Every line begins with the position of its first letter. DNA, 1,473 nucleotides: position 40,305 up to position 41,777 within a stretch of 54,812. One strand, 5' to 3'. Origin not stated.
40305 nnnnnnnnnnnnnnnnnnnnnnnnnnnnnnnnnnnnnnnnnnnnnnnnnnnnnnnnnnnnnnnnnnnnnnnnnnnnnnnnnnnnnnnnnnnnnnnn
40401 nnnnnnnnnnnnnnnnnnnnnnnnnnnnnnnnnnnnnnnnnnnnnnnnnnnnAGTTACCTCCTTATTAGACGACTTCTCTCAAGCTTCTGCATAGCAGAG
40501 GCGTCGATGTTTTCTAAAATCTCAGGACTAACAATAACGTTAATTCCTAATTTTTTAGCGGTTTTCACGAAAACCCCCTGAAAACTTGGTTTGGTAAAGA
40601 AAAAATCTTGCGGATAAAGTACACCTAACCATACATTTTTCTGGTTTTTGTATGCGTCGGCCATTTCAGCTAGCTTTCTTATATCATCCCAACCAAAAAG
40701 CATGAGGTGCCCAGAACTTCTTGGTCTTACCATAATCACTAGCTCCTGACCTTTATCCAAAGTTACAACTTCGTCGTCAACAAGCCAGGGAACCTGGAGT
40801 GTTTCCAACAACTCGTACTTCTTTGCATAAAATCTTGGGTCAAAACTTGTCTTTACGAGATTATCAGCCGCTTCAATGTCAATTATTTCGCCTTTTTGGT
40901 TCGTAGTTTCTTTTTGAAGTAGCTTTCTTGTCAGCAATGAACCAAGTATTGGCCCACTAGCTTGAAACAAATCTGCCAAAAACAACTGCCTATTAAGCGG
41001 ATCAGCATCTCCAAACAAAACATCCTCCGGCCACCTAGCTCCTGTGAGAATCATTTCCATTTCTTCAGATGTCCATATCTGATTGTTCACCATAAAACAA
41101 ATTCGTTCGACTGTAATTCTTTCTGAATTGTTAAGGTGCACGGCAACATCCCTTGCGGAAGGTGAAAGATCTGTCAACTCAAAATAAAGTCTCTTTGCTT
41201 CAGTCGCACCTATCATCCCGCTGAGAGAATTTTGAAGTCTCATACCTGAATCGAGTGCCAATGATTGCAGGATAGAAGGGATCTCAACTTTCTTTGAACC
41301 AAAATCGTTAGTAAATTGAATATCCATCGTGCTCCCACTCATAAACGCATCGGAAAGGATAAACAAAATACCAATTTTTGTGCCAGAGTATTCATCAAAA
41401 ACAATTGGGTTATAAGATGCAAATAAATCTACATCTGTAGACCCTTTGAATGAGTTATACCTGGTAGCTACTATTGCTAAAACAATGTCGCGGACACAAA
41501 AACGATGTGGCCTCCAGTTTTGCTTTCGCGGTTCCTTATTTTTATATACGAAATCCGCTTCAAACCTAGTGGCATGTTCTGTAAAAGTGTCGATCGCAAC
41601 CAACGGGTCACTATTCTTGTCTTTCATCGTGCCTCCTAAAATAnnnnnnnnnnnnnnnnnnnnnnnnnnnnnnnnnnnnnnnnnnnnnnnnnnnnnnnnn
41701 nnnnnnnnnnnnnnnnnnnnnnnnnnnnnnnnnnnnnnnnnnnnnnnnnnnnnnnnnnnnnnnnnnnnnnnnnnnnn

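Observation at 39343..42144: Translationally coupled three-gene operon: a small PD-(D/E)xK nuclease plus two large ORFans, a candidate undescribed defence or toxin module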

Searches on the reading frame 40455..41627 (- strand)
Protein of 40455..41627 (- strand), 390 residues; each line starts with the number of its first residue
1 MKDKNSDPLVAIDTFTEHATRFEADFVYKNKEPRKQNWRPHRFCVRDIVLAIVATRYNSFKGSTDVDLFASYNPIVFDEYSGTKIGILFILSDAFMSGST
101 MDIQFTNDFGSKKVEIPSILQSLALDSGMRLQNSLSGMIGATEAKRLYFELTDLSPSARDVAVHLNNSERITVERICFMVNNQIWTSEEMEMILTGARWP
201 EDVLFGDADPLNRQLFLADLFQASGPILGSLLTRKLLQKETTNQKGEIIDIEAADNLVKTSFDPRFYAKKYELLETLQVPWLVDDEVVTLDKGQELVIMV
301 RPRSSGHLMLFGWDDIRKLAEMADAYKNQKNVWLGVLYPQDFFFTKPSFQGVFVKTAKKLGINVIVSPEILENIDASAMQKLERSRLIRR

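Call 4: search_protein_families(library=pfam, proteins=[window:40455-41627:-], max_evalue=1)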
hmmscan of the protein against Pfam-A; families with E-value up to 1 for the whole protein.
window:40455-41627:- (390 aa): 0 families

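Call 5: search_protein_families(library=padloc, proteins=[window:40455-41627:-], max_evalue=1)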
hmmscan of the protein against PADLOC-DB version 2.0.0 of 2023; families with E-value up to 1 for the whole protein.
window:40455-41627:- (390 aa): 0 families

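Call 9: find_homologous_proteins(query=window:40455-41627:-)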
Query window:40455-41627:- (390 aa): 4 proteins with E <= 0.001 among 3959 candidates.
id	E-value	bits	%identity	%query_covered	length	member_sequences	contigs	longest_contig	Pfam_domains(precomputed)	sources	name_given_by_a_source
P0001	3.2e-258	874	100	100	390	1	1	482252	-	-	-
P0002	2.7e-137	476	55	97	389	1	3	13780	-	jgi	jgi:hypothetical protein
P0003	5.8e-128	445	54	99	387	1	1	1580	-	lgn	-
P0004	4.8e-107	376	52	88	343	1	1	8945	-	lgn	-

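Call 11: find_encoding_contigs(protein=P0002, flank=10000)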
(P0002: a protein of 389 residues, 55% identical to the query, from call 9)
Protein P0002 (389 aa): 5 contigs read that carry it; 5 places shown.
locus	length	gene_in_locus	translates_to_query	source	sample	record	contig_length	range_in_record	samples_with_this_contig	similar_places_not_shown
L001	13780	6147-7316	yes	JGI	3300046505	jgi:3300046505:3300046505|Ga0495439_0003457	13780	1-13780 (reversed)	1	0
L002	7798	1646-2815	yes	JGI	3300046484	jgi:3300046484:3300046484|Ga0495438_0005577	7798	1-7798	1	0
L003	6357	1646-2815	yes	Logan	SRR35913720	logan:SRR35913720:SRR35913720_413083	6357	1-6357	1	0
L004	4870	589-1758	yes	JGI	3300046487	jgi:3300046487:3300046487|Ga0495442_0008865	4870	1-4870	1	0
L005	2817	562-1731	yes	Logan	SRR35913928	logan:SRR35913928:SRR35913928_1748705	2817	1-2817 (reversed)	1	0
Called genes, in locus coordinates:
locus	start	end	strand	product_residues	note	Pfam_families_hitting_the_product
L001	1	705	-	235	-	?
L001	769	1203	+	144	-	PF22381:Staph_reg_Sar_Rot (weak), PF01047:MarR (weak), PF12802:MarR_2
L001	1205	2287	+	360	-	PF25917:BSH_RND (weak), PF25989:YknX_C (weak)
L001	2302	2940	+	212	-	PF25919:BSH_CusB (faint), PF25984:BSH_YknX (faint), PF25990:Beta-barrel_YknX (weak)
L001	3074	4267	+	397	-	PF09992:NAGPA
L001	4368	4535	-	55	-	-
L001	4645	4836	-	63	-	-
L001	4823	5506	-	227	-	-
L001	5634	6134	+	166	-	-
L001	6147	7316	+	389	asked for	-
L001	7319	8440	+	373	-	-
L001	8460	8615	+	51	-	-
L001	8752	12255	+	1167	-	PF00270:DEAD, PF00271:Helicase_C, PF00575:S1 (faint)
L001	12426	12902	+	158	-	PF09390:DUF1999, PF13302:Acetyltransf_3, PF00583:Acetyltransf_1, PF13673:Acetyltransf_10, PF13508:Acetyltransf_7, PF08445:FR47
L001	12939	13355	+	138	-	PF00293:NUDIX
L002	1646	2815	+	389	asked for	-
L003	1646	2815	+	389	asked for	-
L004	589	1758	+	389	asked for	-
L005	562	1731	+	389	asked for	-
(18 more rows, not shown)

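Call 12: find_encoding_contigs(protein=P0004, flank=10000)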
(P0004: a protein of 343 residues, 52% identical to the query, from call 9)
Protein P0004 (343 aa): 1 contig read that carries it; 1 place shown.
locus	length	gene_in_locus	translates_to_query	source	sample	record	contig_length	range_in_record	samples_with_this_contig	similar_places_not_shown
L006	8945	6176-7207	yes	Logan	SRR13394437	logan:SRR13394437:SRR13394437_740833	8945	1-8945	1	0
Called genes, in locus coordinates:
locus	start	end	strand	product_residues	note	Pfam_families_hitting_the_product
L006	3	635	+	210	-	?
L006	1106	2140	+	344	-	PF02661:Fic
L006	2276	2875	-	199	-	-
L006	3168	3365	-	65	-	PF00313:CSD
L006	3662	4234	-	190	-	PF25135:DUF7822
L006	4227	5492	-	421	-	-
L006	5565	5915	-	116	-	-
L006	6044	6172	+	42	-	-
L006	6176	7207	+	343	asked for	-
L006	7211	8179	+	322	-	-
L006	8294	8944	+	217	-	?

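Call 17: search_protein_families(library=ncbifam, proteins=[window:40455-41627:-], max_evalue=1)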
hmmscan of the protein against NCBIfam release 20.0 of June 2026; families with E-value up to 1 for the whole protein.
window:40455-41627:- (390 aa): 0 families

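Call 18: search_protein_families(library=phrogs, proteins=[window:40455-41627:-], max_evalue=1)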
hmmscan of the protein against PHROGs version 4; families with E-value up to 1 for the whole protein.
window:40455-41627:- (390 aa): 0 families

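Call 23: search_solved_structures(query=A2, max_evalue=10)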
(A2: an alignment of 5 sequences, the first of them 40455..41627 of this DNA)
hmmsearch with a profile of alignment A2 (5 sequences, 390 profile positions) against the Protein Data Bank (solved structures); distinct sequences matched with E-value up to 10: 0.
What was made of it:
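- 40455..41627 (-): g2: 390-aa core protein of unknown fold. It has an N-terminal alpha-beta-beta-beta-alpha-beta domain, a helical domain, a beta-rich domain and a C-terminal alpha/beta domain. Calls 4, 5, 17, 18 and 23 give no family or PDB sequence hit.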

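Call 27: find_related_loci(query=A2, collection=genome_contigs, flank=10000)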
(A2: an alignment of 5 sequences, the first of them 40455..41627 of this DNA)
Query A2 (390 aa) in genome_contigs; peptide patterns used: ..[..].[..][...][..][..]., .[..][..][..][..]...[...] (x = any residue, [..] = any of these).
75 stretches matched a pattern; 1 encode a relative of the query (tblastn E <= 1e-3); 1 distinct loci.
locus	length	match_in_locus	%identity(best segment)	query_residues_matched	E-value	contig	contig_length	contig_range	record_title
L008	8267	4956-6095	31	10-389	6e-63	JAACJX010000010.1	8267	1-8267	MAG: Ardenticatenia bacterium isolate MAG1 MAG1_303666, whole genome shotgun sequence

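Call 51: predict_structure(alignment_id=A6)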
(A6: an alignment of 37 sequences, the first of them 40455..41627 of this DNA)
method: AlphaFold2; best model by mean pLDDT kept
length: 390 residues; sequences in the alignment: 37
mean_pLDDT: 92.7   pTM: 0.88
mean pLDDT of the five models: 92.7, 92.6, 92.5, 91.4, 91.3
residues with pLDDT >= 90: 330; 70-90: 42; 50-70: 13; < 50: 5
segments of 3 or more residues with pLDDT < 50: 1-5
pLDDT, mean of each block of 10 residues (from residue 1): 57 95 96 95 91 96 96 89 96 88 96 95 96 95 97 96 97 96 96 96 91 92 97 91 69 80 97 95 90 97 96 97 95 97 97 97 97 97 84
secondary structure, 60 per line:
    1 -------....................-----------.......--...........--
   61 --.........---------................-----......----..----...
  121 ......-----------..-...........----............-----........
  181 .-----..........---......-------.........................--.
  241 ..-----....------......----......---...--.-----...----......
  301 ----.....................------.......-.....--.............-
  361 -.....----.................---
elements in order: H8-27 E39-45 E48-58 E63-71 H81-96 E102-107 H118-126 H141-151 H156-167 H173-181 H187-196 H200-205 H213-237 E240-242 E248-251 E258-263 E268-273 E277-279 E288-290 E295-300 H305-325 E332-338 H340-344 H347-359 E362-366 H371-387
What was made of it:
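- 40455..41627 (-): The AF2 model has pLDDT 92.7 and pTM 0.88 (call 51).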

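Call 55: fold_search(model_id=the predicted structure, library=pdb)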
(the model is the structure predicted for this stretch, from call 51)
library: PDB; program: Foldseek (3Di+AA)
matches with E <= 10: 861; with E <= 0.001: 0
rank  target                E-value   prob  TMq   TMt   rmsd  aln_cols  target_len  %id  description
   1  1z4r                  9.4e-02  0.94  0.15  0.32   6.5        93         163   11  Human GCN5 Acetyltransferase (released 2005-03-29)
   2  5h84                  9.4e-02  0.92  0.15  0.32   6.5        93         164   12  Human Gcn5 bound to propionyl-CoA (released 2016-03-23)
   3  1xzq_A                9.9e-02  0.06  0.12  0.11  21.7       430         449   10  Structure of the GTP-binding protein TrmE from Thermotoga maritima complexed with 5-formyl-THF (released 2005-01-04)
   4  5h86                  1.0e-01  0.92  0.15  0.31   6.5        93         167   12  Human Gcn5 bound to butyryl-CoA (released 2016-03-23)
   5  8h6d_E                1.2e-01  0.92  0.16  0.33   6.1        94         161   14  Crystal structure of human GCN5 histone acetyltransferase domain bound with glutaryl-CoA (released 2023-05-03)
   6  1cm0_B                1.2e-01  0.85  0.16  0.33  12.2       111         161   11  CRYSTAL STRUCTURE OF THE PCAF/COENZYME-A COMPLEX (released 1999-07-06)
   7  9dsb_A                1.4e-01  0.94  0.18  0.42   5.8       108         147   12  Crystal Structure of Spermin/spermidine N-Acetyltransferase from Enterococcus faecalis V583 (released 2025-05-28)
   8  4nsq_A                1.4e-01  0.91  0.16  0.34   6.1        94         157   12  Crystal structure of PCAF (released 2014-03-05)
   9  5trl_B                1.6e-01  0.91  0.16  0.34   6.1        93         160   11  Crystal structure of human GCN5 histone acetyltransferase domain (released 2017-12-06)
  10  2aj6                  1.7e-01  0.90  0.16  0.45  10.9       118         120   11  Crystal structure of a putative gnat family acetyltransferase (mw0638) from staphylococcus aureus subsp. aureus at 1.63  (released 2005-08-09)
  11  8h66_E                1.7e-01  0.85  0.15  0.32   6.4        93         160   12  Crystal structure of human GCN5 histone acetyltransferase domain bound with propionyl-CoA (released 2023-05-03)
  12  6pb3                  1.7e-01  0.72  0.13  0.19   9.3        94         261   11  Structure of Rhizobiales Trip13 (released 2019-12-25)
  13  5w3v_D                1.7e-01  0.38  0.13  0.23  12.3       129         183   10  Crystal Structure of macaque APOBEC3H in complex with RNA (released 2017-10-25)
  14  5w3v_A                1.7e-01  0.25  0.11  0.20  13.8       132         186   11  Crystal Structure of macaque APOBEC3H in complex with RNA (released 2017-10-25)
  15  8h65_C                1.9e-01  0.60  0.14  0.29  12.5       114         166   11  Crystal structure of human GCN5 histone acetyltransferase domain bound with butyryl-CoA (released 2023-05-03)
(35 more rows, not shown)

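Call 90: find_related_loci(query=A2, collection=viral_contigs, flank=8000)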
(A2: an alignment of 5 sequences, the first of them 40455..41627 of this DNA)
Query A2 (390 aa) in viral_contigs; peptide patterns used: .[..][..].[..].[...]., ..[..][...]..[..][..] (x = any residue, [..] = any of these).
57 stretches matched a pattern, but none encodes a relative of the query by tblastn (E <= 1e-3).

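Call 92: search_protein_families(library=pfam, alignment_id=A9, max_evalue=0.00001)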
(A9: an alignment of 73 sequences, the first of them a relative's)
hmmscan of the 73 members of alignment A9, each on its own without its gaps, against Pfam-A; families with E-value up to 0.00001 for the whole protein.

A. member 1, L001:1-705:- (235 aa): 1 family
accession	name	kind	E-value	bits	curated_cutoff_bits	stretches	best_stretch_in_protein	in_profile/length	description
PF00664.28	ABC_membrane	-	7.9e-34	118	28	1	15-233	1-221/274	ABC transporter transmembrane region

B. families by the number of members that match (of 73 scanned): 65 families (the first 25 are shown)
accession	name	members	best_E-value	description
PF16576.10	HlyD_D23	3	1.4e-16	Barrel-sandwich domain of CusB or HlyD membrane-fusion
PF13437.12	HlyD_3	3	2.4e-11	HlyD family secretion protein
PF20335.4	DUF6630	3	6.2e-09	Domain of unknown function (DUF6630)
PF00534.26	Glycos_transf_1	2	6.9e-35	Glycosyl transferases group 1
PF00005.33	ABC_tran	2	1.5e-34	ABC transporter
PF13692.12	Glyco_trans_1_4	2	3.2e-26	Glycosyl transferases group 1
PF02661.23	Fic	2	7.4e-18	Fic/DOC family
PF13304.12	AAA_21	2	1.7e-12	AAA domain, putative AbiEii toxin, Type IV TA system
PF03352.18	Adenine_glyco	1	2e-80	Methyladenine glycosylase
PF01297.22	ZnuA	1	1.7e-75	Zinc-uptake complex component A periplasmic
PF00950.22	ABC-3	1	8.4e-68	ABC 3 transport family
PF12002.13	MgsA_C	1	1e-51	MgsA AAA+ ATPase C terminal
PF21269.3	TreT_GT1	1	2.4e-46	Trehalose synthase, N-terminal domain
PF01661.27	Macro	1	3.2e-45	Macro domain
PF12704.14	MacB_PCD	1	1.2e-40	MacB-like periplasmic core domain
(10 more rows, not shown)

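Call 93: search_protein_families(library=padloc, alignment_id=A9, max_evalue=0.00001)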
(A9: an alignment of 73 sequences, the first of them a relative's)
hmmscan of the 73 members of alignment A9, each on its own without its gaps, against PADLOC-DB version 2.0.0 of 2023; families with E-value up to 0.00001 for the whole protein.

A. member 1, L001:1-705:- (235 aa): 0 families

B. families by the number of members that match (of 73 scanned): 29 families (the first 25 are shown)
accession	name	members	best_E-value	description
PDLC03963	SoFic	2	8.4e-45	-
PDLC04135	mad3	2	1.1e-37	mads_3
PDLC04966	PDC-S24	2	1.4e-16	-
PDLC04840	PDC-S04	2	1.4e-16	-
PDLC04140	mad8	2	4.2e-16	mads_8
PDLC04836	PDC-S04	2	8.8e-16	-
PDLC04839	PDC-S04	2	3.4e-15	-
PDLC04837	PDC-S04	2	2.6e-14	-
PDLC02980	AriA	2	1.2e-12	-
PDLC04838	PDC-S04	2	4.7e-07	-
PDLC04134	mad2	2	7.8e-07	mads_2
PDLC05064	PDC-S68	1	4e-18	-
PDLC04476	PDC-M16A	1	1.5e-17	-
PDLC05065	PDC-S68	1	1.3e-16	-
PDLC01734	typeIV_RecD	1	1.1e-15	RecD_0_IVD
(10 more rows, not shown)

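Call 96: fold_search(model_id=the predicted structure, library=viral)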
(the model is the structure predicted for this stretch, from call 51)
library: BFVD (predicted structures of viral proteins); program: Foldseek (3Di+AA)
matches with E <= 10: 559; with E <= 0.001: 0
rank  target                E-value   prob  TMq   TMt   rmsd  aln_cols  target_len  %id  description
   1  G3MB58                2.6e-03  0.35  0.16  0.12  20.6       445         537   10  Gp678 [Bacillus phage G]
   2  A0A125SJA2            9.1e-03  0.47  0.15  0.18  19.1       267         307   10  (no name in the UniProt tables at hand)
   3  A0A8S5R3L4            1.7e-02  0.41  0.18  0.23  18.0       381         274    9  Uncharacterized protein [Podoviridae sp. ct8nN1]
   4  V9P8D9                2.8e-02  0.13  0.13  0.08  17.8       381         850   12  (no name in the UniProt tables at hand)
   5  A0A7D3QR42            3.5e-02  0.97  0.21  0.30   8.7       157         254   13  (no name in the UniProt tables at hand)
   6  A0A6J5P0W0            5.4e-02  0.33  0.18  0.25  21.5       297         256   11  HTH_XRE domain containing protein [uncultured Caudovirales phage]
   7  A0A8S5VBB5            5.6e-02  0.06  0.11  0.08  22.4       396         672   13  Large Terminase [Myoviridae sp. ctbEa13]
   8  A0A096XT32            6.0e-02  0.94  0.18  0.49   7.3       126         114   10  Uncharacterized protein [Enterococcus phage ECP3]
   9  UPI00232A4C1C         7.4e-02  0.33  0.16  0.21  21.0       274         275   12  (no name look-up for this kind of identifier)
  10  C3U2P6                8.7e-02  0.07  0.10  0.08  19.0       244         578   11  Type I secretion C-terminal target domain protein [Lactococcus phage P087]
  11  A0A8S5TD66            1.1e-01  0.87  0.20  0.28   8.9       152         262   13  Minor capsid protein [Siphoviridae sp. ctQWe10]
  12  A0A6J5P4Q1            1.3e-01  0.91  0.21  0.49   8.2       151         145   10  Uncharacterized protein [uncultured Caudovirales phage]
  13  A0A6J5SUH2            1.5e-01  0.38  0.19  0.16  20.3       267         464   12  Uncharacterized protein [uncultured Caudovirales phage]
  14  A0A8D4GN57            1.6e-01  0.69  0.20  0.29   7.3       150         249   10  (no name in the UniProt tables at hand)
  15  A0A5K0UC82            1.7e-01  0.21  0.13  0.30  13.2       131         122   11  GNAT family N-acetyltransferase [Yasminevirus sp. GU-2018]
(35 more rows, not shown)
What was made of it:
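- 40455..41627 (-): Foldseek finds nothing at E <= 1e-3 in PDB or BFVD (calls 55, 96).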
